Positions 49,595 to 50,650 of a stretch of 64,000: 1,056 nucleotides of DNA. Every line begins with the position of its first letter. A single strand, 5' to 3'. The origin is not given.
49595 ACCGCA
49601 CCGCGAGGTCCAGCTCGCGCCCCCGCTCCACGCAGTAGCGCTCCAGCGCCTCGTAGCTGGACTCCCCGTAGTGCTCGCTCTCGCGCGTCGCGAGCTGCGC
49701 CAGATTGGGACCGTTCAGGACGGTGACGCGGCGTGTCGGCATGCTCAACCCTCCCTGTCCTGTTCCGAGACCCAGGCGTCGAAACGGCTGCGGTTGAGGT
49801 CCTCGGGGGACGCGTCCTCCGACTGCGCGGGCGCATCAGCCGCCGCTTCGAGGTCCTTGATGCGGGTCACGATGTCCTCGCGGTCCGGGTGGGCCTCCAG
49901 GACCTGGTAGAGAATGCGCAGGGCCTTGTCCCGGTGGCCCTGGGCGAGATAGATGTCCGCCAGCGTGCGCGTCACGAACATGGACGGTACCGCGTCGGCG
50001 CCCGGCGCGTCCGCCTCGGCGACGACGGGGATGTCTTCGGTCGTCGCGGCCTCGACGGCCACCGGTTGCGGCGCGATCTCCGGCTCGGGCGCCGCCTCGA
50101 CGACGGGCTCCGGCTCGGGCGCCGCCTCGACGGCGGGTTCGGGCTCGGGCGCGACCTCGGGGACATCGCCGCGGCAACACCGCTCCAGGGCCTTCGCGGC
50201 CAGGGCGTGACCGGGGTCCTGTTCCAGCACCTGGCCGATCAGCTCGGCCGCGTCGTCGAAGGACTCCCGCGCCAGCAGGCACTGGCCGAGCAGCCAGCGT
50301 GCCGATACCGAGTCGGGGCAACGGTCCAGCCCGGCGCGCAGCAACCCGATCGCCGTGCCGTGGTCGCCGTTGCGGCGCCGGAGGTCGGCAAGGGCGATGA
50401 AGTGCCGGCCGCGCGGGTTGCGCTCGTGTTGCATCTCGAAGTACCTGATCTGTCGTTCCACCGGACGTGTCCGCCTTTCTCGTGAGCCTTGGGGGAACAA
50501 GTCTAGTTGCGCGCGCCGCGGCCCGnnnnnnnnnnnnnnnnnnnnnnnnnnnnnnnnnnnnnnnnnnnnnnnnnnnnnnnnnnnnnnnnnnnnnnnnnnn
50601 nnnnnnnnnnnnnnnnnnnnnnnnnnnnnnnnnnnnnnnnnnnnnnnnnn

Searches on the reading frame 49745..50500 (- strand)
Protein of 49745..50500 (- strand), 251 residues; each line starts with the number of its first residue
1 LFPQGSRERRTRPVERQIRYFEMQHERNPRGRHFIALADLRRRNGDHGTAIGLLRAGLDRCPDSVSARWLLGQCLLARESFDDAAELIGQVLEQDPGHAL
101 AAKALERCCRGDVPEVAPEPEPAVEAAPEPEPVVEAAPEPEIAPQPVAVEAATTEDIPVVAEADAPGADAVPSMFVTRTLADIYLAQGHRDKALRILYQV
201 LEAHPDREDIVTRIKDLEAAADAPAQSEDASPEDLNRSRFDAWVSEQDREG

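Call 42: search_protein_families(library=pfam, proteins=[window:49745-50500:-], max_evalue=0.00001)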
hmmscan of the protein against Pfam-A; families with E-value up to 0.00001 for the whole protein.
window:49745-50500:- (251 aa): 8 families
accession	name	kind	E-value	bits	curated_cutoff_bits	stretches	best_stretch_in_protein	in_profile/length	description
PF13428.12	TPR_14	-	1.1e-15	57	23.5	0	35-73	5-43/44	Tetratricopeptide repeat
PF14559.12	TPR_19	-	5.3e-15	55.9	25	1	44-107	4-67/68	Tetratricopeptide repeat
PF13432.12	TPR_16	-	5.8e-11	43.1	32.7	1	36-98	2-64/65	Tetratricopeptide repeat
PF13176.12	TPR_7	-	7.3e-09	35.5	27.9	0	180-209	5-34/36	Tetratricopeptide repeat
PF07719.23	TPR_2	-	2.9e-08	33.7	27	0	69-98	5-34/34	Tetratricopeptide repeat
PF13424.12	TPR_12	-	4e-08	33.8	30.1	0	36-93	8-73/77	Tetratricopeptide repeat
PF13174.12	TPR_6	-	2.8e-07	31.2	26.3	0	180-206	6-32/33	Tetratricopeptide repeat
PF12895.13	ANAPC3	-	9.5e-06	26.2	27.2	0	36-90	28-81/82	Anaphase-promoting complex, cyclosome, subunit 3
